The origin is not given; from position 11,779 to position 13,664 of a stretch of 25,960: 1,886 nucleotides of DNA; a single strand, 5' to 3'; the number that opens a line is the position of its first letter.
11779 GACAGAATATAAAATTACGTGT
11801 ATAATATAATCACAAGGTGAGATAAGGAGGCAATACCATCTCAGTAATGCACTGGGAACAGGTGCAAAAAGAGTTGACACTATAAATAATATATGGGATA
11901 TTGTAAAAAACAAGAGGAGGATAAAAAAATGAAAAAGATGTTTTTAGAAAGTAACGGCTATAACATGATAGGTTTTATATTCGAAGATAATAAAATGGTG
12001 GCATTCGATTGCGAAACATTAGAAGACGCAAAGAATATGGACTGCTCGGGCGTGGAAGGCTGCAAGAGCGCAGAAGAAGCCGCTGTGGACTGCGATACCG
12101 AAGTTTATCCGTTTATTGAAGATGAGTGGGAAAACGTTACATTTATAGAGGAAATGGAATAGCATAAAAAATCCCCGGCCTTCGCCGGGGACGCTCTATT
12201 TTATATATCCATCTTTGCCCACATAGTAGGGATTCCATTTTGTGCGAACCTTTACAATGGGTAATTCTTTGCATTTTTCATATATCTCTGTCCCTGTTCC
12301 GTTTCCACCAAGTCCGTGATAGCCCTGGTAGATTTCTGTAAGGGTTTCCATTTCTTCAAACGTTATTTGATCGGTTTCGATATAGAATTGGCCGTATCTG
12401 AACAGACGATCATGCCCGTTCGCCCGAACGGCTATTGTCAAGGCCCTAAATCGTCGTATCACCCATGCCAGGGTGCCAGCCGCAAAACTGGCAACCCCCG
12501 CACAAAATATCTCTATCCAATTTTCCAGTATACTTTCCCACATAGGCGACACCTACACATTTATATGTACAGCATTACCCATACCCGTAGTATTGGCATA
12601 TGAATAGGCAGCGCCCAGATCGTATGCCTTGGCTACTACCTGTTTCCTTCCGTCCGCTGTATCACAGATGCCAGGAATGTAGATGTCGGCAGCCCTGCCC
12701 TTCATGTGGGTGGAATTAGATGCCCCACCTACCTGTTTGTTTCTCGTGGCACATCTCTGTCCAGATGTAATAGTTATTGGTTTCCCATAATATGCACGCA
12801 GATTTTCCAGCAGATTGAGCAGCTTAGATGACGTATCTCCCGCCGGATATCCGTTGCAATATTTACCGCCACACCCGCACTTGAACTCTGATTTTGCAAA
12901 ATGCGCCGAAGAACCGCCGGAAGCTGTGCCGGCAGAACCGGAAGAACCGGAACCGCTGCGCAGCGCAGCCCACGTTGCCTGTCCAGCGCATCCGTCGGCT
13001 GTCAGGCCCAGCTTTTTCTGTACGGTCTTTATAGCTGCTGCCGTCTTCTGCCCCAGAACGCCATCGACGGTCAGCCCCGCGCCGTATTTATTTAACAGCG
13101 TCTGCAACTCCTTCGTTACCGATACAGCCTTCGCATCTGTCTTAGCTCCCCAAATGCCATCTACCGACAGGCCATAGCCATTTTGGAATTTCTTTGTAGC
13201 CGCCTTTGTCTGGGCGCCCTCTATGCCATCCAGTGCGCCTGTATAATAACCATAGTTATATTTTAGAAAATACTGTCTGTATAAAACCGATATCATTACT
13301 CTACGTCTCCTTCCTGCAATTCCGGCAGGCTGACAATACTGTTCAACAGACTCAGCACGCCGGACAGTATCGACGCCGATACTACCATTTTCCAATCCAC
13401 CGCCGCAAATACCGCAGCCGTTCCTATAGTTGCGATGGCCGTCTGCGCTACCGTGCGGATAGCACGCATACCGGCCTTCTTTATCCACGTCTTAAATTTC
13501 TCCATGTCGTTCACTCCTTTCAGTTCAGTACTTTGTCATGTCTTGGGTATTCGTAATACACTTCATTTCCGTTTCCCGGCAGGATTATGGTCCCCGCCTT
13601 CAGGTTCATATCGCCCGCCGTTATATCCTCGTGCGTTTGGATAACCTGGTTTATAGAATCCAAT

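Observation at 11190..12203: attP-proximal module: three near-identical consensus promoters, an XRE HTH gene and two small ORFs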

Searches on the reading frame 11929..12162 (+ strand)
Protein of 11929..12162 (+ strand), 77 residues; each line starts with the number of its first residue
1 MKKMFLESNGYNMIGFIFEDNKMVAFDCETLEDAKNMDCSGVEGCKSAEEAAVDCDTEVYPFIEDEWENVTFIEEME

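Call 10: search_protein_families(library=pfam, proteins=[window:11929-12162:+], max_evalue=0.1)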
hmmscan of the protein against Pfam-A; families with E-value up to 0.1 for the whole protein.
window:11929-12162:+ (77 aa): 1 family
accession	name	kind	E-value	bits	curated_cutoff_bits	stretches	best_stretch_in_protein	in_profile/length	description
PF21198.3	ASH2L-like_WH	-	0.025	15.3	25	1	48-72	25-49/104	Set1/Ash2 histone methyltransferase complex subunit ASH2-like, WH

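Call 11: search_protein_families(library=phrogs, proteins=[window:11929-12162:+], max_evalue=0.1)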
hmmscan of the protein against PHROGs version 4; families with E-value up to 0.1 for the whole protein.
window:11929-12162:+ (77 aa): 0 families

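Call 13: find_homologous_proteins(query=window:11929-12162:+)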
Query window:11929-12162:+ (77 aa): 9 proteins with E <= 0.001 among 9 candidates.
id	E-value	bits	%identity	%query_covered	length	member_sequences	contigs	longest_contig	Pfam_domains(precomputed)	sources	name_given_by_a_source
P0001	3.1e-44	165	99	100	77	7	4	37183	-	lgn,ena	-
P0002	2.0e-30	122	77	92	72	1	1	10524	-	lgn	-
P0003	3.1e-30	121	78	95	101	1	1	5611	-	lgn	-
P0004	1.2e-29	119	75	97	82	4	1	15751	-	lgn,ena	-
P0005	3.8e-29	117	74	95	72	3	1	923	-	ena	-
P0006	6.8e-29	117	78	95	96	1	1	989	-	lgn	-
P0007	4.8e-28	114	73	92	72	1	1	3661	-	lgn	-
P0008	5.1e-21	92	66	91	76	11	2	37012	-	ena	-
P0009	1.6e-19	87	64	92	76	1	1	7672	-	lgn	-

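Call 15: find_encoding_contigs(protein=P0008, flank=6000, max_places=4)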
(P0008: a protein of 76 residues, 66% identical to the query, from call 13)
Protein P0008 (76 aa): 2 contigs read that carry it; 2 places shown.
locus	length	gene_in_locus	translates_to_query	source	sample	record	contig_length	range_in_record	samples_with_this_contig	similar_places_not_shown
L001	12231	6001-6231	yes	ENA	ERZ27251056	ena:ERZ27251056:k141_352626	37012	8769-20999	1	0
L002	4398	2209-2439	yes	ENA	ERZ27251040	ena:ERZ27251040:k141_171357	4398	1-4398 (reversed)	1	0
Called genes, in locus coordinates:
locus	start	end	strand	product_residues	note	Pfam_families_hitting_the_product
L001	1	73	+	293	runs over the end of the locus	PF05709:Sipho_tail, PF22768:SPP1_Dit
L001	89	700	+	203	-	-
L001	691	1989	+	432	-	PF14594:Sipho_Gp37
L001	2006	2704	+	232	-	-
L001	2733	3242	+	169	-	-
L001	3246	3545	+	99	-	-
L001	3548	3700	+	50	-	-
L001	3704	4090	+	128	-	-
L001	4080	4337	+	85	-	PF04531:Phage_holin_1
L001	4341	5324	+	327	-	PF01520:Amidase_3, PF09374:PG_binding_3 (faint), PF01471:PG_binding_1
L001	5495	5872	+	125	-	-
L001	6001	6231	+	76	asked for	-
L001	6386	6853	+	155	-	PF13443:HTH_26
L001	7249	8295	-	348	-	PF14659:Phage_int_SAM_3, PF00589:Phage_integrase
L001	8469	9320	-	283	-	PF27111:Rv1352 (weak)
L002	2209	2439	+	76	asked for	-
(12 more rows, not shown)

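Call 16: find_encoding_contigs(protein=P0004, flank=6000, max_places=4)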
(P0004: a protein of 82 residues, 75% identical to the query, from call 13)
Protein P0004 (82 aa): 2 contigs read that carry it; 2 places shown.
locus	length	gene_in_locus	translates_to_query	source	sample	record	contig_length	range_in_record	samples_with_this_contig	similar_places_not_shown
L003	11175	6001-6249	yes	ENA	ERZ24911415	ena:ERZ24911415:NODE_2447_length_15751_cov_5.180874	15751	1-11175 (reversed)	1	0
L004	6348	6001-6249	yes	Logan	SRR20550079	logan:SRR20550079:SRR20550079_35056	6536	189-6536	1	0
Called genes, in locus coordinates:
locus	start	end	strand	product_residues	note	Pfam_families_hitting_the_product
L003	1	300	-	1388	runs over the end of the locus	-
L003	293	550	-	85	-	-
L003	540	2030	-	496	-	PF03237:Terminase_6N, PF17289:Terminase_6C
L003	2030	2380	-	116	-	-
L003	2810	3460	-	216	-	-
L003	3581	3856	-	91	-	-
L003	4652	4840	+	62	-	PF10723:RepB-RCR_reg (weak)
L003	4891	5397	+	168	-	-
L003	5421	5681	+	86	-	-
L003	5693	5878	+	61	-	-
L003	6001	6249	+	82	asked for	-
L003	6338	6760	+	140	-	-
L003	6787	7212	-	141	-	-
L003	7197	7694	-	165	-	-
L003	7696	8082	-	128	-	-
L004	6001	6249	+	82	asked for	-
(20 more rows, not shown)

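Call 17: find_encoding_contigs(protein=P0001, flank=5000, max_places=5)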
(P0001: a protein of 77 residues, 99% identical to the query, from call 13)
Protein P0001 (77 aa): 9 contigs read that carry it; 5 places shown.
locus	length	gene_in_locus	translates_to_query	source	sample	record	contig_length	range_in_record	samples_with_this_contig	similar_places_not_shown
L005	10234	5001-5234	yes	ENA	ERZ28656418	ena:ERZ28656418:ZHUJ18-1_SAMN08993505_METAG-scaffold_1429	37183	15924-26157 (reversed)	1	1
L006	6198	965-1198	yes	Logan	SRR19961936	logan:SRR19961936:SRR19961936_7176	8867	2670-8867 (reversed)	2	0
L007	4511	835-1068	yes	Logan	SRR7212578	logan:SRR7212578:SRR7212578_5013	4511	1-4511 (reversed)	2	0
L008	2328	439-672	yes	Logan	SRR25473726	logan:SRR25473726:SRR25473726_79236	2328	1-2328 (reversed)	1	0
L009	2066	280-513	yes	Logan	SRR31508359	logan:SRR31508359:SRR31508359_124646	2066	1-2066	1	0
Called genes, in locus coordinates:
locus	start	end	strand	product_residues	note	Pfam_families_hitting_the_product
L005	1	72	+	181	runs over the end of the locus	PF12844:HTH_19, PF13560:HTH_31, PF01381:HTH_3, PF13443:HTH_26 (weak)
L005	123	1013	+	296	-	-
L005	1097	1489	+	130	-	PF06114:Peptidase_M78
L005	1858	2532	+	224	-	PF01936:NYN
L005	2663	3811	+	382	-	PF14659:Phage_int_SAM_3, PF22022:Phage_int_M (weak), PF00589:Phage_integrase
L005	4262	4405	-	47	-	-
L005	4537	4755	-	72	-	PF13443:HTH_26 (weak)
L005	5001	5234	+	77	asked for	-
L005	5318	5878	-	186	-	PF00665:rve, PF13683:rve_3, PF13333:rve_2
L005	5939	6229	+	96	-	PF01527:HTH_Tnp_1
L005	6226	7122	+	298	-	PF13276:HTH_21, PF00665:rve, PF13333:rve_2 (weak)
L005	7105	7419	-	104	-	PF13276:HTH_21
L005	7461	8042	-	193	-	PF01527:HTH_Tnp_1 (faint), PF13518:HTH_28, PF13384:HTH_23 (faint), PF13565:HTH_32 (faint)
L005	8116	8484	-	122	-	-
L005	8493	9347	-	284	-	PF05257:CHAP, PF01471:PG_binding_1 (faint)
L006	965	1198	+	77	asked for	-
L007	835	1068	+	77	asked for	-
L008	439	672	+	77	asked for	-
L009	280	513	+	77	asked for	-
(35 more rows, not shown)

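Call 18: find_encoding_contigs(protein=P0002, flank=6000, max_places=3)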
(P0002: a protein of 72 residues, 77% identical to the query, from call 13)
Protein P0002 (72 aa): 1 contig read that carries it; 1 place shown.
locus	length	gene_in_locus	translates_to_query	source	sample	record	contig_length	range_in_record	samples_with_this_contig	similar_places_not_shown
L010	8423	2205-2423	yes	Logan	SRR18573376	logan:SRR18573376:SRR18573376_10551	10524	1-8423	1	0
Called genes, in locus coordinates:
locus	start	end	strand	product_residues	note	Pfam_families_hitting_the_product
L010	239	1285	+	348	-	PF14659:Phage_int_SAM_3 (weak), PF00589:Phage_integrase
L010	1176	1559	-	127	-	-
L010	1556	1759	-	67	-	PF01381:HTH_3, PF12844:HTH_19, PF13443:HTH_26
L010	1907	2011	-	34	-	-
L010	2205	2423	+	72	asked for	-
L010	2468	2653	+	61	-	-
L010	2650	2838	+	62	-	PF01381:HTH_3 (weak)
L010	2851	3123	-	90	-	-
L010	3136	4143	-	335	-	PF01520:Amidase_3, PF01471:PG_binding_1 (faint)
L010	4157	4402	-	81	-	PF04531:Phage_holin_1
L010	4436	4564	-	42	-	PF09693:Phage_XkdX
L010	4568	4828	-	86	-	-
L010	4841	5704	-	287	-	-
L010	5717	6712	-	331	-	-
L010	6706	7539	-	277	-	-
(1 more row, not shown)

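Call 19: find_encoding_contigs(protein=P0009, flank=6000, max_places=3)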
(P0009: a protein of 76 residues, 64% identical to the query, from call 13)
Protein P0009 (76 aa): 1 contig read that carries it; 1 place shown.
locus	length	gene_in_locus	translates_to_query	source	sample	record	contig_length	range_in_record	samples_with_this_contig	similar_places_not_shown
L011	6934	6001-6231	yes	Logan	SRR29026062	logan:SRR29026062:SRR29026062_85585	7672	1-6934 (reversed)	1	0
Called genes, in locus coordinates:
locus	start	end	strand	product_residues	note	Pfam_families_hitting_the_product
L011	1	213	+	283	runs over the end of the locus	PF05709:Sipho_tail, PF22768:SPP1_Dit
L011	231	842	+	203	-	-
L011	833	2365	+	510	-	PF14594:Sipho_Gp37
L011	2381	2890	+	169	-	-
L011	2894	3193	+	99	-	-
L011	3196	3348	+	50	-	-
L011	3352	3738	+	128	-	-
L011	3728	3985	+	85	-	PF04531:Phage_holin_1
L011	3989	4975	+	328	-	PF01520:Amidase_3, PF09374:PG_binding_3 (faint), PF01471:PG_binding_1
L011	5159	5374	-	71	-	-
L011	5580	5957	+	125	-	-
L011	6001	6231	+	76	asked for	-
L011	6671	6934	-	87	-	?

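Call 20: find_encoding_contigs(protein=P0003, flank=6000, max_places=3)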
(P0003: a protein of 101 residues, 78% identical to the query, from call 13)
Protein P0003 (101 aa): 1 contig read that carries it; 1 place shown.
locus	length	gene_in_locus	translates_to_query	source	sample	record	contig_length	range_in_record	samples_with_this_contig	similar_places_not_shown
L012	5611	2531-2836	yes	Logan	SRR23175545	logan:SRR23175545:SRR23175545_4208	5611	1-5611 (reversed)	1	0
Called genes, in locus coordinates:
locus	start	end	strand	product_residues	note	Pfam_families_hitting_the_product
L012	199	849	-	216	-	-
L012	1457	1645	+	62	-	-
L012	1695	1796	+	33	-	-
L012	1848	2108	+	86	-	-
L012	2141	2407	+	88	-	-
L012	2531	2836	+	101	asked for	-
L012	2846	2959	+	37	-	-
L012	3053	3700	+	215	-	PF00239:Resolvase, PF07508:Recombinase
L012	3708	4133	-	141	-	-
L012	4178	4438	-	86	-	-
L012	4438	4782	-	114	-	-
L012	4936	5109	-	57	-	-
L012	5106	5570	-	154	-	-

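Call 28: search_protein_representatives(alignment_id=A1)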
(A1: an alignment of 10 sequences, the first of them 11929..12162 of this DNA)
Query: 10 sequences, 72 profile positions. Proteins with E-value up to 0.001 (for the whole library): 37; up to 1e-10: 21; up to 1e-30: 6. The best 37 are listed.
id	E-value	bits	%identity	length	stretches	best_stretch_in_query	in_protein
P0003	1.4e-41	156.5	-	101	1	1-72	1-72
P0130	2.1e-39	149.5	-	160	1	1-72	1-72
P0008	4.4e-37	142.1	-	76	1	1-72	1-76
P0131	9.7e-33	128.2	-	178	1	1-72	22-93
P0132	4.3e-32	126.2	-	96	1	2-72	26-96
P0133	1.2e-31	124.7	-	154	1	1-70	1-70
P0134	3.4e-28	113.7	-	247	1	1-72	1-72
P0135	5.6e-28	113.0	-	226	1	1-72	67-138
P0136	1.6e-25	105.1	-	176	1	2-71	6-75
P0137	3.1e-22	94.6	-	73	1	1-72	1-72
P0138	1.7e-21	92.2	-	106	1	1-72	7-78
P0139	3.4e-20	88.1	-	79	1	1-72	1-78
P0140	9.8e-19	83.4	-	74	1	1-71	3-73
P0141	2.4e-18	82.1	-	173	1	1-70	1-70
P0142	1.5e-16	76.4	-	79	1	1-72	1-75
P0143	3.8e-16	75.0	-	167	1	1-72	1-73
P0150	2.5e-08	50.0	-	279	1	1-56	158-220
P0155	1.1e-06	44.8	-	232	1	1-71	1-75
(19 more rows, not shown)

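Call 29: search_protein_families(library=pfam, proteins=[P0130, P0131, P0133, P0134, P0135, P0136, P0141, P0143, P0150, P0155], max_evalue=0.01)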
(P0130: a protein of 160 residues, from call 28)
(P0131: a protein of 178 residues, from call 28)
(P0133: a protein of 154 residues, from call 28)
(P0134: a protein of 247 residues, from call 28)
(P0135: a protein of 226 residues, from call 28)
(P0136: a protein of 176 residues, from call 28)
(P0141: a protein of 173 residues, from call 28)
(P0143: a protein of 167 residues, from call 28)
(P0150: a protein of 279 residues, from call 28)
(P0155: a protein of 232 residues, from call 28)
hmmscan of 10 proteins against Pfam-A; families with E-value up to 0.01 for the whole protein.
P0130 (160 aa): 0 families

P0131 (178 aa): 0 families

P0133 (154 aa): 0 families

P0134 (247 aa): 0 families

P0135 (226 aa): 0 families

P0136 (176 aa): 0 families

P0141 (173 aa): 0 families

P0143 (167 aa): 0 families

P0150 (279 aa): 0 families

P0155 (232 aa): 0 families

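Call 35: predict_structure(alignment_id=A1)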
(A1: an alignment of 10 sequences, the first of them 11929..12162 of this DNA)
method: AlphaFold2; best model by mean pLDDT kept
length: 77 residues; sequences in the alignment: 10
mean_pLDDT: 93.3   pTM: 0.81
mean pLDDT of the five models: 93.3, 91.0, 89.7, 89.7, 53.0
residues with pLDDT >= 90: 66; 70-90: 11; 50-70: 0; < 50: 0
segments of 3 or more residues with pLDDT < 50: none
pLDDT, mean of each block of 10 residues (from residue 1): 94 95 94 91 92 94 95 91
secondary structure, 60 per line:
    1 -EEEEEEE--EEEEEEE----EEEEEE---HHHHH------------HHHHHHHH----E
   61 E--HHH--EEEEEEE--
elements in order: E2-8 E11-17 E22-27 H31-35 H48-55 E69-75

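Call 39: search_solved_structures(query=A1, max_evalue=10)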
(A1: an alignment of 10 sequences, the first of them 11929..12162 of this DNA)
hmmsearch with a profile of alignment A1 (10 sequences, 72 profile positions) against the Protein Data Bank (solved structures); distinct sequences matched with E-value up to 10: 4.
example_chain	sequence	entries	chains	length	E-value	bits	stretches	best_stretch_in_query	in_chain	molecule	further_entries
3cg0_A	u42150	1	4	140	0.034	17.5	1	3-59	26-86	Response regulator receiver modulated diguanylate cyclase with PAS/PAC sensor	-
7yw5_A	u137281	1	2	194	0.94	12.9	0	44-68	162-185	Interferon-stimulated 20 kDa exonuclease-like 2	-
3a8y_C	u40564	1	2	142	1.1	12.6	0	35-67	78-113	BAG family molecular chaperone regulator 5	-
4ch9_A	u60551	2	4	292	1.3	12.4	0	55-71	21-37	KELCH-LIKE PROTEIN 3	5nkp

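Call 47: fold_search(model_id=the predicted structure, library=viral)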
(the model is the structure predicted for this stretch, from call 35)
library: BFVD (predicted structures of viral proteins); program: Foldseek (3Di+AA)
matches with E <= 10: 634; with E <= 0.001: 0
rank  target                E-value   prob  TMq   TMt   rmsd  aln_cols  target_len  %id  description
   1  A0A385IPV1            1.2e-01  0.28  0.27  0.24   7.8        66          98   18  Uncharacterized protein [Citrobacter phage Sazh]
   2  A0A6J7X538            2.8e-01  0.13  0.25  0.16  13.6        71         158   21  Uncharacterized protein [uncultured Caudovirales phage]
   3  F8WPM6                3.6e-01  0.23  0.38  0.21   6.6        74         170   16  (no name in the UniProt tables at hand)
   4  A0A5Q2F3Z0            4.9e-01  0.13  0.32  0.31  11.1        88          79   16  Uncharacterized protein [Gordonia phage Sixama]
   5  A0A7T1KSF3            6.3e-01  0.16  0.31  0.10   8.1        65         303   15  Uncharacterized protein [Gordonia phage Lilbeanie]
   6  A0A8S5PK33            7.1e-01  0.06  0.22  0.06  14.1        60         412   12  Uncharacterized protein [Siphoviridae sp. ctOSJ35]
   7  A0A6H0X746            8.1e-01  0.11  0.24  0.31   8.3        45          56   22  (no name in the UniProt tables at hand)
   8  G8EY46                8.6e-01  0.10  0.23  0.25   4.1        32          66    9  Uncharacterized protein [Synechococcus phage S-CAM8]
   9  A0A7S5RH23            8.6e-01  0.10  0.20  0.11  10.1        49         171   10  (no name in the UniProt tables at hand)
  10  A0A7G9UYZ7            8.6e-01  0.06  0.18  0.21  11.6        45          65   16  Uncharacterized protein [Streptomyces phage Faust]
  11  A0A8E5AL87            9.2e-01  0.08  0.20  0.04   9.2        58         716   14  Capsid maturation protease [Anguillid herpesvirus 1]
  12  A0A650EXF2            9.8e-01  0.41  0.38  0.52   2.0        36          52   17  (no name in the UniProt tables at hand)
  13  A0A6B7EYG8            1.0e+00  0.10  0.29  0.27   7.3        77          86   12  (no name in the UniProt tables at hand)
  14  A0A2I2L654            1.0e+00  0.09  0.26  0.10  12.2        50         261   14  30S ribosomal protein S4e [Orpheovirus IHUMI-LCC2]
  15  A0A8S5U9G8            1.1e+00  0.35  0.32  0.23   2.3        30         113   20  Uncharacterized protein [Siphoviridae sp. ctKNZ79]
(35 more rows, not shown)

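Call 53: search_protein_families(library=ncbifam, proteins=[window:11929-12162:+], max_evalue=1)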
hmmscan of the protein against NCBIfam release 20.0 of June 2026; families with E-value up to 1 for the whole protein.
window:11929-12162:+ (77 aa): 0 families

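Call 54: search_protein_families(library=padloc, proteins=[window:11929-12162:+], max_evalue=1)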
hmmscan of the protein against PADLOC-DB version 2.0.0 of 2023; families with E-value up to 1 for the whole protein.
window:11929-12162:+ (77 aa): 0 families

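Call 102: search_dna_similar(query=window:11929-12162:+, collection=phages, mode=protein, max_evalue=0.001, max_rows=10)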
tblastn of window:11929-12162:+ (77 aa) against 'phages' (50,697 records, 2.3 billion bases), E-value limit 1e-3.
No match.

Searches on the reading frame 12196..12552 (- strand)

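Call 10: search_protein_families(library=pfam, proteins=[window:12196-12552:-], max_evalue=0.1)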
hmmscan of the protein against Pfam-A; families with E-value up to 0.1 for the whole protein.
window:12196-12552:- (118 aa): 0 families

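Call 11: search_protein_families(library=phrogs, proteins=[window:12196-12552:-], max_evalue=0.1)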
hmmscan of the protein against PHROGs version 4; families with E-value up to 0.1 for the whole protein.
window:12196-12552:- (118 aa): 3 families
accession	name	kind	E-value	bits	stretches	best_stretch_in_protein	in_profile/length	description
phrog_4105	-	unknown function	7.7e-20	72.1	1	5-100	3-99/103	-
phrog_4257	-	unknown function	1.3e-09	39.4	1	40-101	74-135/138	-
phrog_6453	-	unknown function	0.045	15.3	1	69-96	67-94/100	-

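Call 53: search_protein_families(library=ncbifam, proteins=[window:12196-12552:-], max_evalue=1)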
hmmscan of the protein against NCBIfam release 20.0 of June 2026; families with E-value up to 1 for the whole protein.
window:12196-12552:- (118 aa): 0 families

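Call 54: search_protein_families(library=padloc, proteins=[window:12196-12552:-], max_evalue=1)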
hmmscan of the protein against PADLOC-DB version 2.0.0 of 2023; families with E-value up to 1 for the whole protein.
window:12196-12552:- (118 aa): 0 families

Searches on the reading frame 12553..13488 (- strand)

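Call 10: search_protein_families(library=pfam, proteins=[window:12553-13488:-], max_evalue=0.1)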
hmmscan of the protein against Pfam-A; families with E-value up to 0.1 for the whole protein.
window:12553-13488:- (311 aa): 4 families
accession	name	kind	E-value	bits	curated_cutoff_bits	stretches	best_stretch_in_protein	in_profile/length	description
PF01471.23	PG_binding_1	-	4.5e-24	84.8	23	2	126-176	6-57/57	Putative peptidoglycan binding domain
PF08291.16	Peptidase_M15_3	-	3.7e-19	69.3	23.2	1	196-274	2-79/108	Peptidase M15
PF09374.15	PG_binding_3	-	0.00021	21.8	24.6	1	128-154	6-32/76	Predicted Peptidoglycan domain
PF05951.18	Peptidase_M15_2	-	0.00089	19.5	27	1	236-274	72-115/153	Bacterial protein of unknown function (DUF882)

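Call 11: search_protein_families(library=phrogs, proteins=[window:12553-13488:-], max_evalue=0.1)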
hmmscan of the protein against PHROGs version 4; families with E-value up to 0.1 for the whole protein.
window:12553-13488:- (311 aa): 19 families
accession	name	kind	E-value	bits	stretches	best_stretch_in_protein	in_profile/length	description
phrog_894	-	lysis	3.1e-28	99.9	1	144-276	3-127/389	endolysin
phrog_2649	-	lysis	9.6e-26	92.2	2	123-180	182-239/261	endolysin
phrog_1493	-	lysis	2.3e-17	64.3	2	126-188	251-317/394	endolysin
phrog_1224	-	head and packaging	2.3e-16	61.1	2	125-183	13-71/438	endolysin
phrog_16428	-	lysis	2.1e-10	40.9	2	121-177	463-519/520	endolysin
phrog_1512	-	lysis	2.6e-09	38.5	2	55-124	173-245/314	endolysin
phrog_23452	-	unknown function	8.7e-08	33.4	1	123-174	66-119/135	-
phrog_17373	-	other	7.5e-07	30.1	1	220-270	38-88/224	peptidase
phrog_17001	-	lysis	1.7e-06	28.8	1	78-159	13-91/265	endolysin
phrog_6707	-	lysis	1.8e-06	28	1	126-177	189-243/311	endolysin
phrog_28234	-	lysis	7.1e-06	26.3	1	217-271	268-326/372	endolysin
phrog_17214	-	lysis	1e-05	26.3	1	140-178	273-314/322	endolysin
phrog_25247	-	other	1.6e-05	25.2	1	222-292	423-488/520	peptidase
phrog_880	-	lysis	1.8e-05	25.3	1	123-177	378-432/435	endolysin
phrog_6219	-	lysis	0.00013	22.6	1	122-176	250-307/326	endolysin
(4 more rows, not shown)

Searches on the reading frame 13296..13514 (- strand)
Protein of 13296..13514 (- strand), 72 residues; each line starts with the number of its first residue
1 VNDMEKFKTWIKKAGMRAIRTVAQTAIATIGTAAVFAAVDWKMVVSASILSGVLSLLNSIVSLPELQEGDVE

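Call 10: search_protein_families(library=pfam, proteins=[window:13296-13514:-], max_evalue=0.1)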
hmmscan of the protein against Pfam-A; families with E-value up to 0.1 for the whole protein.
window:13296-13514:- (72 aa): 1 family
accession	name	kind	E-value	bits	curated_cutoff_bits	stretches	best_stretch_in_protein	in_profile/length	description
PF16945.10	Phage_r1t_holin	-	4e-12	46.5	26.9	1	8-63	2-58/72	Putative lactococcus lactis phage r1t holin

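Call 11: search_protein_families(library=phrogs, proteins=[window:13296-13514:-], max_evalue=0.1)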
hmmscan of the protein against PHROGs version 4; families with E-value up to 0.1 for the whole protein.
window:13296-13514:- (72 aa): 2 families
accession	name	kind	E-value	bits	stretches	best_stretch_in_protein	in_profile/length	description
phrog_443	-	lysis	3e-15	57.9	1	7-62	8-64/127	holin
phrog_25227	-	moron, auxiliary metabolic gene and host takeover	0.086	14.1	1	7-48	4-44/79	membrane protein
